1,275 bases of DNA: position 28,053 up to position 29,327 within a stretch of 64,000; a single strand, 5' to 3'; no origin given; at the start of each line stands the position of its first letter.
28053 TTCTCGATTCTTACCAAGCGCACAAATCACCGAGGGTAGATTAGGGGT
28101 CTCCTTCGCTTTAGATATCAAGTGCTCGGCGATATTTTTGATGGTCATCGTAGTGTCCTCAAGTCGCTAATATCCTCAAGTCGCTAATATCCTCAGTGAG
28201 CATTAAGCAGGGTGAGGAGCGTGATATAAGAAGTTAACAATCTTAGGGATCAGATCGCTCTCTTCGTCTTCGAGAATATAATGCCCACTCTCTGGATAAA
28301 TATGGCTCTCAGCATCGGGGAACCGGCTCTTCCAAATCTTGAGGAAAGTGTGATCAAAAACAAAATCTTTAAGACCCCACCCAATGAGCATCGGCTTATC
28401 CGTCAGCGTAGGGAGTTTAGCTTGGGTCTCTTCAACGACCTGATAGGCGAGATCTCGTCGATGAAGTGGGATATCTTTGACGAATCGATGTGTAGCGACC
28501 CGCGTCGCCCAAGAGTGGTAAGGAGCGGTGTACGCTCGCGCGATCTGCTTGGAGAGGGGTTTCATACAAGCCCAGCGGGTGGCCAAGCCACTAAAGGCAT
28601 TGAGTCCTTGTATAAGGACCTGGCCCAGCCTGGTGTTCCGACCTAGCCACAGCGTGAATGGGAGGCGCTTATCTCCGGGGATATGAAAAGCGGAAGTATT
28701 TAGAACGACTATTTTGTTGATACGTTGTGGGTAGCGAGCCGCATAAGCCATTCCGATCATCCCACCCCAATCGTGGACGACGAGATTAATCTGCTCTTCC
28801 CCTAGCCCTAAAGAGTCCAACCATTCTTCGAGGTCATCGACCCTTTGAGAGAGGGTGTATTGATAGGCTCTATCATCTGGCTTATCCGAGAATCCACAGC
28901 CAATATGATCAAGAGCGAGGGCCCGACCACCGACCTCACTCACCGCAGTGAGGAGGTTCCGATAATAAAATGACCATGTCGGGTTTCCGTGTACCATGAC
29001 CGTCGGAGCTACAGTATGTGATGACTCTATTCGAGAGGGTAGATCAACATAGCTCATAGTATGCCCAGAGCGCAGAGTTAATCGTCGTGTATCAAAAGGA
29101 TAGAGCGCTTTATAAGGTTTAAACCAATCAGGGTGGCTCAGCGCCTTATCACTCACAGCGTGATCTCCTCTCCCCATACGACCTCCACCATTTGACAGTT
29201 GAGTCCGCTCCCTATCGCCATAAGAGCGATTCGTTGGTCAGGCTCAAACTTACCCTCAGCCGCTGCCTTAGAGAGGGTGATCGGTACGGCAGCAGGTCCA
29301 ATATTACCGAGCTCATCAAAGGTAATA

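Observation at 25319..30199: Complete oleABCD operon for long-chain olefin (head-to-head hydrocarbon) biosynthesis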

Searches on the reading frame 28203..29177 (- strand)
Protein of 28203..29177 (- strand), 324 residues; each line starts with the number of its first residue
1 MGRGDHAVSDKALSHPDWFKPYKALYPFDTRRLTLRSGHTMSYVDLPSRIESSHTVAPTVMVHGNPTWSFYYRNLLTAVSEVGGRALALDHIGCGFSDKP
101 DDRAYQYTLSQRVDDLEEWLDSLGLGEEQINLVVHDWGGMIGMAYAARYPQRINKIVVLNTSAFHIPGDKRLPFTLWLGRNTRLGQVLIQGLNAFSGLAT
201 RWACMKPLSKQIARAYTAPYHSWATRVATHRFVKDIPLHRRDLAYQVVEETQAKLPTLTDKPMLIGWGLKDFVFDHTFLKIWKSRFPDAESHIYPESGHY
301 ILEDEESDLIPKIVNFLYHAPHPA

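Call 3: search_protein_families(library=ncbifam, proteins=[window:28203-29177:-], max_evalue=0.00001)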
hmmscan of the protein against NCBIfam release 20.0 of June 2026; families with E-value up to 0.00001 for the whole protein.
window:28203-29177:- (324 aa): 19 families
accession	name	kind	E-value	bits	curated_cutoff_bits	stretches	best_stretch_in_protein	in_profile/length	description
NF002938.0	PRK03592.1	equivalog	3e-40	138.4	241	1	38-317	19-289/298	haloalkane dehalogenase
NF002043.0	PRK00870.1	subfamily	4.7e-39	134.6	265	1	40-317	35-298/302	haloalkane dehalogenase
NF002873.0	PRK03204.1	equivalog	2.3e-31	109.2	466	1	19-313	5-281/286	haloalkane dehalogenase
TIGR01250.1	pro_imino_pep_2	subfamily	6.3e-16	58.8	167.65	1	54-161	23-129/288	proline iminopeptidase-family hydrolase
NF050089.1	i_nPHAscl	equivalog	4.2e-15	55.6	300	1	52-162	14-118/288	intracellular short-chain-length polyhydroxyalkanoate depolymerase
NF045948.1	ProImpepThrmp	equivalog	5.2e-14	52.4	500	1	57-159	26-126/291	proline iminopeptidase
NF045945.1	ProImpepLactob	equivalog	9.7e-14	51.5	400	1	53-161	24-131/293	proline iminopeptidase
NF045632.1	hydroxlase_HsaD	equivalog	1.4e-10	40.6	400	1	56-161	34-137/290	4,5:9,10-diseco-3-hydroxy-5,9,17-trioxoandrosta-1(10),2-diene-4-oate hydrolase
TIGR03611.1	RutD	equivalog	4.4e-09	36.1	238.5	1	68-161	25-113/258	pyrimidine utilization protein D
TIGR02427.1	protocat_pcaD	equivalog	6.7e-09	35.5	255.85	1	85-166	41-116/251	3-oxoadipate enol-lactonase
TIGR03343.1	biphenyl_bphD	equivalog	3.4e-08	33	462.15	0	61-161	35-134/282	2-hydroxy-6-oxo-6-phenylhexa-2,4-dienoate hydrolase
NF051488.1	bifunc_PcaDC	exception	5.5e-08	32.3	390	1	77-164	33-114/375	bifunctional 3-oxoadipate enol-lactonase/4-carboxymuconolactone decarboxylase PcaDC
NF051487.1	bifunc_PcaCD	exception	5.8e-07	28.9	430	1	84-165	199-275/413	bifunctional 4-carboxymuconolactone decarboxylase/3-oxoadipate enol-lactonase PcaCD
NF004514.1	PRK05855.1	equivalog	1e-06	27.6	455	1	53-145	19-108/578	SDR family oxidoreductase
TIGR01249.1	pro_imino_pep_1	equivalog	1.7e-06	27.4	259.75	0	57-158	28-125/307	prolyl aminopeptidase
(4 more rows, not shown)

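Call 4: search_protein_families(library=pfam, proteins=[window:28203-29177:-], max_evalue=0.00001)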
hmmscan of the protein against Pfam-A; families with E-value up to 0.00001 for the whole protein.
window:28203-29177:- (324 aa): 3 families
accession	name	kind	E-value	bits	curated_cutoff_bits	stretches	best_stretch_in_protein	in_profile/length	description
PF00561.26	Abhydrolase_1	-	4.4e-27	95.8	25.8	1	60-305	4-244/245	alpha/beta hydrolase fold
PF12697.13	Abhydrolase_6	-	1e-15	59.5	26.3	1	60-305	2-210/217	Alpha/beta hydrolase family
PF12146.15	Hydrolase_4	-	1.9e-13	50.7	27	1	59-305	7-238/239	Serine aminopeptidase, S33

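Call 6: search_solved_structures(query=window:28203-29177:-, show_alignments=2, max_evalue=1e-10)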
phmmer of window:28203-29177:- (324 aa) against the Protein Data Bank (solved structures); distinct sequences matched with E-value up to 1e-10: 130 (the best 60 are shown).
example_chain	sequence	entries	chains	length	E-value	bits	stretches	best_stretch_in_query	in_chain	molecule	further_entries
8ooh_A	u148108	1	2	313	4.3e-35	124.6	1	16-318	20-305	Alpha/beta fold hydrolase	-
8ckp_D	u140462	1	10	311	5e-35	124.4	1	16-322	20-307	Alpha/beta fold hydrolase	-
6y9g_A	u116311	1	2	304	1e-25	93.8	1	24-312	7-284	Ancestral haloalkane dehalogenase AncHLD5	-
4mj3_A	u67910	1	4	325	5.5e-24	88.1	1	58-321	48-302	Haloalkane dehalogenase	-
5mxp_A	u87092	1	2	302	8.6e-24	87.4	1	57-309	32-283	Alpha/beta hydrolase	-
3rk4_A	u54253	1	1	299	1.2e-22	83.7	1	26-312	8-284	Haloalkane dehalogenase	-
4fwb_A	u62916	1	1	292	1.2e-22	83.6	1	26-311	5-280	Haloalkane dehalogenase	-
7pcw_A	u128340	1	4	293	1.4e-22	83.5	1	26-310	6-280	Haloalkane dehalogenase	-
8oe2_A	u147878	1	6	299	3.1e-22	82.3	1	26-312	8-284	Haloalkane dehalogenase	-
4e46_A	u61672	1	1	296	4.2e-22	81.9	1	26-311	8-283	Haloalkane dehalogenase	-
4hzg_A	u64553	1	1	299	4.5e-22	81.8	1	26-311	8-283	Haloalkane dehalogenase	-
5flk_A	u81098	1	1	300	4.6e-22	81.7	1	26-311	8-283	DHAA101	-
3g9x_A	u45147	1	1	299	4.7e-22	81.7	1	26-311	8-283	Haloalkane dehalogenase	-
1bn6_A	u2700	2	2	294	5.8e-22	81.4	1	26-310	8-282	HALOALKANE DEHALOGENASE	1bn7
1cqw_A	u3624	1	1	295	6.4e-22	81.3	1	26-310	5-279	HALOALKANE DEHALOGENASE; 1-CHLOROHEXANE HALIDOHYDROLASE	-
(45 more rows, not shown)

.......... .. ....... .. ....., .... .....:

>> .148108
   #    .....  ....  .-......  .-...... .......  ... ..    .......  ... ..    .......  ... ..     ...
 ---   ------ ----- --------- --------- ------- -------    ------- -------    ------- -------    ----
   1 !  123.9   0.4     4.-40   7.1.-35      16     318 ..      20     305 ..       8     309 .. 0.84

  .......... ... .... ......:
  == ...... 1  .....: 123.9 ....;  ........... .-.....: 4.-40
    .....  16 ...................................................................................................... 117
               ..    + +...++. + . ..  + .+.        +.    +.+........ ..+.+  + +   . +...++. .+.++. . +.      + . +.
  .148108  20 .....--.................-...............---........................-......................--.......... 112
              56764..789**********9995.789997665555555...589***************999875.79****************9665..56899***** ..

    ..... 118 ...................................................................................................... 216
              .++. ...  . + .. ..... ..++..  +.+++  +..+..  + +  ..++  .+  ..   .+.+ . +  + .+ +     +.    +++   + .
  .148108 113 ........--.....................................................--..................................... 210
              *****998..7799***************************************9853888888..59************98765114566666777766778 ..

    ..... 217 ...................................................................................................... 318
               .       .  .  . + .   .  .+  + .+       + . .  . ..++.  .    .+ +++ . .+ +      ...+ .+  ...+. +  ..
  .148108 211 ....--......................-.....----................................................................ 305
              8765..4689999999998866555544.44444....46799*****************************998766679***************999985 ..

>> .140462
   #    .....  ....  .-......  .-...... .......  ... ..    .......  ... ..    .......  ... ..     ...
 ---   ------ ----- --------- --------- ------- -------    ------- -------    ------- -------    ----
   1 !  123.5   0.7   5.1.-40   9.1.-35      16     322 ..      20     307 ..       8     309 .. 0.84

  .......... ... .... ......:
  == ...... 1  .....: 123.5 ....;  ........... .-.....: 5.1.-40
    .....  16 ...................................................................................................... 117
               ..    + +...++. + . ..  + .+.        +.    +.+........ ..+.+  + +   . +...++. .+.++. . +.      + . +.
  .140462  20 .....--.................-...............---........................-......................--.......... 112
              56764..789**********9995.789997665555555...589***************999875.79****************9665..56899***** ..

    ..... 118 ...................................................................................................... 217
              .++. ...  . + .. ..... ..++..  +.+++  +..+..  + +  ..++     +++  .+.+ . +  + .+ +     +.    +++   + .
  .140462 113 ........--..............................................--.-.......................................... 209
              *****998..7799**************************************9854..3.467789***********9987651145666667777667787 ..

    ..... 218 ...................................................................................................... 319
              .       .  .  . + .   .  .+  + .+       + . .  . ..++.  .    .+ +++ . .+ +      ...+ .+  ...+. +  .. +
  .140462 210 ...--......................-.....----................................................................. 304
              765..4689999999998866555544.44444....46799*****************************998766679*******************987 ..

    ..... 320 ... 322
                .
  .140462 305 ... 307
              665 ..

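Call 12: find_homologous_proteins(query=window:28203-29177:-, max_evalue=1e-20)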
Query window:28203-29177:- (324 aa): 7999 proteins with E <= 1e-20 among 8000 candidates; the best 120 are listed.
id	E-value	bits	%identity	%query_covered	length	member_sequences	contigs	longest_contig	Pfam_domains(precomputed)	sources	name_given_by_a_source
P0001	3.4e-225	764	100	100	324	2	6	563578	PF12697.14,PF00561.27,PF12146.16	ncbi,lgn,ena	-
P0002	9.2e-154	530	71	93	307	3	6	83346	PF12697.14,PF00561.27,PF12146.16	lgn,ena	-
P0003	1.2e-151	523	70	93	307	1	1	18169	PF12697.14,PF00561.27,PF12146.16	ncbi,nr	ncbi:MAG: alpha/beta hydrolase [Myxococcales bacterium]|nr:alpha/beta hydrolase [Myxococcales bacter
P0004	3.0e-151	521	70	93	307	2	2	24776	PF12697.14,PF00561.27,PF12146.16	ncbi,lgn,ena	-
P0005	3.0e-150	518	72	93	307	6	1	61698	PF12697.14,PF00561.27,PF12146.16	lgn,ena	-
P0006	9.3e-148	510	69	93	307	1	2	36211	PF12697.14,PF00561.27,PF12146.16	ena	-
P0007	6.9e-147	507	70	93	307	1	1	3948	PF12697.14,PF00561.27,PF12146.16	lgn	-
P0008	2.1e-145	502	72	93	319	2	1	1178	PF12697.14,PF00561.27,PF12146.16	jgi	jgi:haloalkane dehalogenase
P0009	3.9e-144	498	69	92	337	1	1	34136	PF12697.14,PF00561.27,PF12146.16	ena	-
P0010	1.4e-143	496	68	96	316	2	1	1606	PF12697.14,PF00561.27,PF12146.16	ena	-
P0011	1.3e-142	493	69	94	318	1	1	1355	PF12697.14,PF00561.27,PF12146.16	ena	-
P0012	1.1e-140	487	68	93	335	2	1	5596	PF12697.14,PF00561.27,PF12146.16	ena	-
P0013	3.2e-139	482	66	93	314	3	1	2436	PF12697.14,PF00561.27,PF12146.16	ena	-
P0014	3.5e-137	475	67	93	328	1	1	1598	PF12697.14,PF00561.27,PF12146.16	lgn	-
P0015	4.0e-137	475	70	85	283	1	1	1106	PF12697.14,PF00561.27,PF12146.16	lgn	-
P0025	2.3e-114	400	61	91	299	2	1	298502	PF12697.14,PF00561.27,PF12146.16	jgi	-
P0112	4.8e-94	333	53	91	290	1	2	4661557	PF12697.14,PF10230.16,PF00561.27,PF12146.16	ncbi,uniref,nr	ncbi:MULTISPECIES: alpha/beta fold hydrolase [Shewanella]|uniref:alpha/beta fold hydrolase n=1 Tax=S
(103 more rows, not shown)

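Call 29: find_encoding_contigs(protein=P0112, flank=6000, max_places=2)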
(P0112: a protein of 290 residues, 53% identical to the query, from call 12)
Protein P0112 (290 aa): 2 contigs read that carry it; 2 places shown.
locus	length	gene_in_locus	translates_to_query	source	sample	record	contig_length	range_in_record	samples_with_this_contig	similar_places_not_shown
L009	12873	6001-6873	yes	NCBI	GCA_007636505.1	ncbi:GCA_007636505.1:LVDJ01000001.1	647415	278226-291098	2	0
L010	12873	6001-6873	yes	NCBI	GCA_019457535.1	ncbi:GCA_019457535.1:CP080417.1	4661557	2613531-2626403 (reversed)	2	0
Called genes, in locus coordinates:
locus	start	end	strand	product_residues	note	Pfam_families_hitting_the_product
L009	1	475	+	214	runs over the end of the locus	-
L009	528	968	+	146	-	PF04229:GrpB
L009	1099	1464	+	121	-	PF09779:Ima1_N (faint), PF01844:HNH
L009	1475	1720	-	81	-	PF06945:DUF1289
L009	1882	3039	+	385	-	-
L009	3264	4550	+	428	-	PF05206:TRM13 (faint), PF13679:Methyltransf_32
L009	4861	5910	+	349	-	PF00108:Thiolase_N (weak), PF08541:ACP_syn_III_C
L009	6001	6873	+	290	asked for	PF10230:LIDHydrolase (weak), PF12146:Hydrolase_4, PF00561:Abhydrolase_1, PF12697:Abhydrolase_6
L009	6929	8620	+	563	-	PF00501:AMP-binding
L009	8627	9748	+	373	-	PF01073:3Beta_HSD, PF01370:Epimerase, PF02719:Polysacc_synt_2 (weak), PF04321:RmlD_sub_bind, PF05368:NmrA, PF16363:GDP_Man_Dehyd, PF13460:NAD_binding_10, PF07993:NAD_binding_4 (weak)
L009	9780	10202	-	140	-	PF00042:Globin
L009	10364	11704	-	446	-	PF00202:Aminotran_3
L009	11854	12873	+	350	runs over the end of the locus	PF04055:Radical_SAM, PF06968:BATS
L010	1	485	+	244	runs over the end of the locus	-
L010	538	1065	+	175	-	PF04229:GrpB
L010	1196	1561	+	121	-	PF09779:Ima1_N (faint), PF01844:HNH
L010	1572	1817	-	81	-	PF06945:DUF1289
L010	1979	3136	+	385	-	-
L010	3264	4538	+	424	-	PF13679:Methyltransf_32, PF05206:TRM13 (faint)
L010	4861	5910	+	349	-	PF00108:Thiolase_N (weak), PF08541:ACP_syn_III_C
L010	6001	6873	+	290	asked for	PF10230:LIDHydrolase (weak), PF12146:Hydrolase_4, PF00561:Abhydrolase_1, PF12697:Abhydrolase_6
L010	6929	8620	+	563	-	PF00501:AMP-binding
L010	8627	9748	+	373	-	PF01073:3Beta_HSD, PF01370:Epimerase, PF02719:Polysacc_synt_2 (weak), PF04321:RmlD_sub_bind, PF05368:NmrA, PF16363:GDP_Man_Dehyd, PF13460:NAD_binding_10, PF07993:NAD_binding_4 (weak)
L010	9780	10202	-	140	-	PF00042:Globin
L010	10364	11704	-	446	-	PF00202:Aminotran_3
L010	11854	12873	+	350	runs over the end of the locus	PF04055:Radical_SAM, PF06968:BATS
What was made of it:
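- Closest known: Shewanella oleABCD. Same: Identical gene order A-B-C-D on one strand (L010, call 29).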

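Call 36: find_encoding_contigs(protein=P0005, flank=7000, max_places=1)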
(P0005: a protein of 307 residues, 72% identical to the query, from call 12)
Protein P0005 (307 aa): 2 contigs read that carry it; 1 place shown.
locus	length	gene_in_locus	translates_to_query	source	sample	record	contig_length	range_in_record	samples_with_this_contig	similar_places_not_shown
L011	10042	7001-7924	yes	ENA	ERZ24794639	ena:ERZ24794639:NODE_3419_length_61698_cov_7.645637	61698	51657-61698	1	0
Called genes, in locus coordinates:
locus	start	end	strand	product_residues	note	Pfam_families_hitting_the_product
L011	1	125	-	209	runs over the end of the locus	PF01144:CoA_trans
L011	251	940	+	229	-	PF03167:UDG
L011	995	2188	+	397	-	-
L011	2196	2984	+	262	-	-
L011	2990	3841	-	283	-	-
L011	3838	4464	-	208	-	-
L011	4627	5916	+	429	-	PF03721:UDPG_MGDP_dh_N, PF00984:UDPG_MGDP_dh, PF03720:UDPG_MGDP_dh_C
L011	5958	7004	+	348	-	PF08541:ACP_syn_III_C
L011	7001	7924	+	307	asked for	PF00561:Abhydrolase_1, PF12146:Hydrolase_4, PF12697:Abhydrolase_6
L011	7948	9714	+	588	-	PF00501:AMP-binding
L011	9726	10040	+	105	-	?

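Call 37: find_encoding_contigs(protein=P0009, flank=7000, max_places=1)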
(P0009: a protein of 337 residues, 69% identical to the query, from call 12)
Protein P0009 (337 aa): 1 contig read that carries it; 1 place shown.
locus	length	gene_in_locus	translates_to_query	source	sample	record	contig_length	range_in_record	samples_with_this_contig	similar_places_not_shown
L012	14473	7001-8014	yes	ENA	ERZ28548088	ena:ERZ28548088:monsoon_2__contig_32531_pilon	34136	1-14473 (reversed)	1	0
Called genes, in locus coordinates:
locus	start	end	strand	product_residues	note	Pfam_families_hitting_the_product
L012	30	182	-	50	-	PF02607:B12-binding_2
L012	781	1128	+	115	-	-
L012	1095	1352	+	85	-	PF04055:Radical_SAM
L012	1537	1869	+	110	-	-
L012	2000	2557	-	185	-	PF01144:CoA_trans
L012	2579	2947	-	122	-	-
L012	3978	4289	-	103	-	-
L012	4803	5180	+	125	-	PF03721:UDPG_MGDP_dh_N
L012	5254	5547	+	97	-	PF00984:UDPG_MGDP_dh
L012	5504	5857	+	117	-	PF03720:UDPG_MGDP_dh_C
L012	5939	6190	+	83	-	-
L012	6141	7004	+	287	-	PF08545:ACP_syn_III (faint), PF08541:ACP_syn_III_C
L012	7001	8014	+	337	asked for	PF00561:Abhydrolase_1, PF12146:Hydrolase_4, PF12697:Abhydrolase_6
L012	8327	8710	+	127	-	PF00501:AMP-binding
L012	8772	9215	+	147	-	PF00501:AMP-binding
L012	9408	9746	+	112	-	-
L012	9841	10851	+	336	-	PF01370:Epimerase, PF02719:Polysacc_synt_2 (weak), PF04321:RmlD_sub_bind, PF05368:NmrA, PF01073:3Beta_HSD, PF13460:NAD_binding_10, PF16363:GDP_Man_Dehyd, PF07993:NAD_binding_4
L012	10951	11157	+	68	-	-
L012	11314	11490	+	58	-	PF08899:DUF1844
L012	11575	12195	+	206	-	PF13365:Trypsin_2 (weak)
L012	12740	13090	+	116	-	-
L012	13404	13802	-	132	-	-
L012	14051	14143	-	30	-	-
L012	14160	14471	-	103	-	?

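Call 38: find_encoding_contigs(protein=P0025, flank=7000, max_places=1)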
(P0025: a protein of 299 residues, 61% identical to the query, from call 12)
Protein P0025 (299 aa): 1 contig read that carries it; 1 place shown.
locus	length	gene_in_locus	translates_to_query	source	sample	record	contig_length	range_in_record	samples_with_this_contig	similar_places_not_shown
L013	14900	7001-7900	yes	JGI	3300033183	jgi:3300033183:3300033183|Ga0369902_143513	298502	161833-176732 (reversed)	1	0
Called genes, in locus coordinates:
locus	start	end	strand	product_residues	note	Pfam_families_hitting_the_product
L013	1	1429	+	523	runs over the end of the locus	-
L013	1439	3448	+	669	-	PF20968:MASE8, PF00512:HisKA, PF02518:HATPase_c, PF00072:Response_reg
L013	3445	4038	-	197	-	-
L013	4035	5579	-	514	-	PF05362:Lon_C (weak), PF13541:ChlI, PF00158:Sigma54_activat (faint), PF01078:Mg_chelatase, PF07728:AAA_5 (faint), PF00493:MCM (weak), PF13335:Mg_chelatase_C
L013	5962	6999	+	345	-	PF08545:ACP_syn_III (faint), PF08541:ACP_syn_III_C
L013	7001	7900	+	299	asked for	PF00561:Abhydrolase_1, PF12146:Hydrolase_4, PF12697:Abhydrolase_6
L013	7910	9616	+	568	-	PF00501:AMP-binding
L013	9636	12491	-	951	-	PF00756:Esterase (faint)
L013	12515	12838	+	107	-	-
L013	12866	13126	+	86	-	-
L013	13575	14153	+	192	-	PF01066:CDP-OH_P_transf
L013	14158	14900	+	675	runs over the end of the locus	PF00005:ABC_tran, PF02463:SMC_N (faint), PF03193:RsgA_GTPase (faint), PF13476:AAA_23 (faint), PF13555:AAA_29 (faint), PF12848:ABC_tran_Xtn, PF00005:ABC_tran, PF16326:ABC_tran_CTD, +5 more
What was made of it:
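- Tried and rejected: It is linked only within the close clade and is absent next to ole genes in L013 and Shewanella (calls 29, 38).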
